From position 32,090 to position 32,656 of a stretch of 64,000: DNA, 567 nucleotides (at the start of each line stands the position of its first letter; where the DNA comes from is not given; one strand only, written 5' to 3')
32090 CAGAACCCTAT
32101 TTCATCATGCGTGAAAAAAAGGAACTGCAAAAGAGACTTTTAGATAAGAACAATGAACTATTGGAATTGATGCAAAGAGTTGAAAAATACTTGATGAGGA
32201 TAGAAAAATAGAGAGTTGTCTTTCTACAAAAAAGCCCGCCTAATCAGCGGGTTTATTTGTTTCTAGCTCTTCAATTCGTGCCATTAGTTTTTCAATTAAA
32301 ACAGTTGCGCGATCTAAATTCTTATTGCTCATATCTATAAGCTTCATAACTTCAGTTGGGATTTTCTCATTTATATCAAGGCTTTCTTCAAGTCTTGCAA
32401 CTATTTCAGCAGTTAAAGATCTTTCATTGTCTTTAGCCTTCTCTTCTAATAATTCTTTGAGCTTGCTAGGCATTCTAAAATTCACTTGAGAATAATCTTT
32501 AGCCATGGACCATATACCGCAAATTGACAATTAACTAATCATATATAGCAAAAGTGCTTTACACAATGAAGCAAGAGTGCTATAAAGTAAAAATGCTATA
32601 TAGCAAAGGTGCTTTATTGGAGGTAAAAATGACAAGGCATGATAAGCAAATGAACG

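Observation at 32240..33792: P22 immI-like Mnt / Arc / antirepressor module embedded in the tail gene cluster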

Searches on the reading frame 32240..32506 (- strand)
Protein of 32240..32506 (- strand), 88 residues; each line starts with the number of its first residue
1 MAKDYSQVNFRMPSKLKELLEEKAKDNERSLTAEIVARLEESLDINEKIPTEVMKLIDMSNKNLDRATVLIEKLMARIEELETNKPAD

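Call 5: search_protein_families(library=pfam, proteins=[window:32240-32506:-], max_evalue=1)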
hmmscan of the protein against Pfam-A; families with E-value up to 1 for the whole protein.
window:32240-32506:- (88 aa): 8 families
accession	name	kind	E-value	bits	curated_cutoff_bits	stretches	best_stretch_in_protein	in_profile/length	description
PF03869.20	Arc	-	1e-10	41.7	20.4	1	3-44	2-43/50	Arc-like DNA binding domain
PF05509.17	TraY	-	2.8e-07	30.9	21.3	1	8-44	1-37/49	TraY domain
PF01402.27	RHH_1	-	0.0051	17.2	20.5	1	8-31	2-25/39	Ribbon-helix-helix protein, copG family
PF22513.2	FitA-like_RHH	-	0.013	15.9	27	1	15-42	11-38/39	Antitoxin FitA-like, ribbon-helix-helix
PF03874.21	RNA_pol_Rpb4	-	0.015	16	25.6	1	12-82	38-104/116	RNA polymerase Rpb4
PF16357.10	PepSY_TM_like_2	-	0.11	13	27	1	5-48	43-86/197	Putative PepSY_TM-like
PF02056.22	Glyco_hydro_4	-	0.17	11.9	23.2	1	36-77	13-54/183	Family 4 glycosyl hydrolase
PF21919.2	P23-45_portal_barrel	-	0.18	10.8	27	1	15-75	370-430/448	Phage P23-45 portal protein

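Call 6: search_protein_families(library=phrogs, proteins=[window:32240-32506:-], max_evalue=0.01)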
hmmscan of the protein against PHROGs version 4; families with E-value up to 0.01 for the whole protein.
window:32240-32506:- (88 aa): 11 families
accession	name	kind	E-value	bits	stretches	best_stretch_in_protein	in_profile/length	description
phrog_2685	-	other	2.1e-29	103.9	1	1-87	14-98/161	partition protein ATPase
phrog_795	-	other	6e-15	56.6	1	1-75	13-85/116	partition protein ATPase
phrog_1388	-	unknown function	8.7e-13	49.7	1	1-78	1-77/143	-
phrog_228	-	transcription regulation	4.6e-11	43.9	1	1-86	6-87/251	Arc-like repressor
phrog_1287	-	unknown function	1.4e-10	42.6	1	2-73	6-81/115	-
phrog_3178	-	transcription regulation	3.1e-09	38.2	1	2-44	6-48/125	Arc-like DNA binding domain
phrog_7906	-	transcription regulation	2e-08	36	1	2-56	6-60/111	Arc-like transcriptional regulator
phrog_582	-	transcription regulation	7.4e-06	27.2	1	1-49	53-101/105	Arc-like repressor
phrog_38161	-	transcription regulation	0.00016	22.5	1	9-47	13-51/137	Arc-like transcriptional regulator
phrog_4515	-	unknown function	0.00017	21.9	1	2-46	2-46/224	-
phrog_30599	-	transcription regulation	0.0011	20.5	1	5-42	10-47/100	transcriptional regulator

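Call 25: search_solved_structures(query=window:32240-32506:-, max_evalue=1, show_alignments=2)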
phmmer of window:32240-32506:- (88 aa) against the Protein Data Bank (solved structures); distinct sequences matched with E-value up to 1: 10.
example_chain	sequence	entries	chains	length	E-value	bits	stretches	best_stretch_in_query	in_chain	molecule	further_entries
1u9p_A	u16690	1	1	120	0.0015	22.4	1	7-44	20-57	pArc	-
3qoq_A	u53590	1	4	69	0.0019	22.1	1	10-43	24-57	Alginate and motility regulator Z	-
1mnt_A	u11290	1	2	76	0.0037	21.2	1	2-44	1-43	MNT REPRESSOR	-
1baz_A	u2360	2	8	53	0.0083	20.1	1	6-44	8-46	ARC REPRESSOR | PROTEIN (ARC FV10 REPRESSOR)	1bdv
1arq_A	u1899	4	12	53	0.04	17.9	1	6-44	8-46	ARC REPRESSOR | PROTEIN (GENE-REGULATING PROTEIN ARC) | PROTEIN (ARC REPRESSOR)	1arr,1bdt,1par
1myk_A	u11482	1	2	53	0.048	17.7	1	6-44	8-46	ARC REPRESSOR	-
9pio_G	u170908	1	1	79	0.096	16.7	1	6-44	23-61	Arc family DNA-binding protein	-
7xgx_A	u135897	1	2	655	0.68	14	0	8-38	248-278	Lgt2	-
7xgv_A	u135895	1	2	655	0.68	14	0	8-38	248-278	Lgt2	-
1qtg_A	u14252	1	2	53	0.97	13.5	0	9-44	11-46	Transcriptional repressor arc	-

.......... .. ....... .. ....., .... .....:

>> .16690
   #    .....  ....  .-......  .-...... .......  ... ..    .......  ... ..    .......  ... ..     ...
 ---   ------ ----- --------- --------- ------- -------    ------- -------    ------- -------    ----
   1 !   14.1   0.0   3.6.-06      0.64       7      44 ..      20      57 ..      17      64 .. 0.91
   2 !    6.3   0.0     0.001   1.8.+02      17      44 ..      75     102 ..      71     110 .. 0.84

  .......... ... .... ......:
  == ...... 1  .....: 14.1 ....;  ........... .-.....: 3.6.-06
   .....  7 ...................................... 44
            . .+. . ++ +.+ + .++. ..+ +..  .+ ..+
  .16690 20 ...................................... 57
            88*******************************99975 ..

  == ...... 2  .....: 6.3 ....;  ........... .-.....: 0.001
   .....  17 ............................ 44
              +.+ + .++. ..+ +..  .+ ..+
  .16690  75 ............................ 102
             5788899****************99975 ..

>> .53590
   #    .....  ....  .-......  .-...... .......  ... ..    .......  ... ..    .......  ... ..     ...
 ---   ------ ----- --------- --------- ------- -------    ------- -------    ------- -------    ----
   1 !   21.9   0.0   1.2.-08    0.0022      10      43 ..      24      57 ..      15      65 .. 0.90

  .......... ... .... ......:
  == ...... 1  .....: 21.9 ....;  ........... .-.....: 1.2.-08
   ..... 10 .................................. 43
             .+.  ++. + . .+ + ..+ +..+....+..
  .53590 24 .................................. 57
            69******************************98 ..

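Call 72: search_protein_families(library=padloc, proteins=[window:32240-32506:-], max_evalue=0.01)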
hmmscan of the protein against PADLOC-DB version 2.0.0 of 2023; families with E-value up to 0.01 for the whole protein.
window:32240-32506:- (88 aa): 0 families

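Call 73: search_protein_families(library=ncbifam, proteins=[window:32240-32506:-], max_evalue=0.01)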
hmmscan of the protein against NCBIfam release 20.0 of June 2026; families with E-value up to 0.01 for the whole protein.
window:32240-32506:- (88 aa): 2 families
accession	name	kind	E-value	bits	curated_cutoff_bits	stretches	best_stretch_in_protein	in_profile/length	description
NF052309.1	conj_TF_TprA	exception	5.9e-08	33.1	150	1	10-50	10-50/81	ICE element conjugation transcription factor TprA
NF041451.1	DDP1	equivalog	0.0032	17.6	150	1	5-61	53-110/169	DNA distortion polypeptide 1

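Call 94: predict_structure(protein=window:32240-32506:-)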
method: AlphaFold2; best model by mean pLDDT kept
length: 88 residues; sequences in the alignment: 1
mean_pLDDT: 75.5   pTM: 0.38
mean pLDDT of the five models: 75.5, 67.8, 58.9, 49.6, 49.3
residues with pLDDT >= 90: 26; 70-90: 30; 50-70: 30; < 50: 2
segments of 3 or more residues with pLDDT < 50: none
pLDDT, mean of each block of 10 residues (from residue 1): 53 70 71 71 63 88 96 95 72
secondary structure, 60 per line:
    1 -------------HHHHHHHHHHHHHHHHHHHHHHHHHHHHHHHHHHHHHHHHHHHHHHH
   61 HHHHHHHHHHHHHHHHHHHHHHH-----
elements in order: H14-83
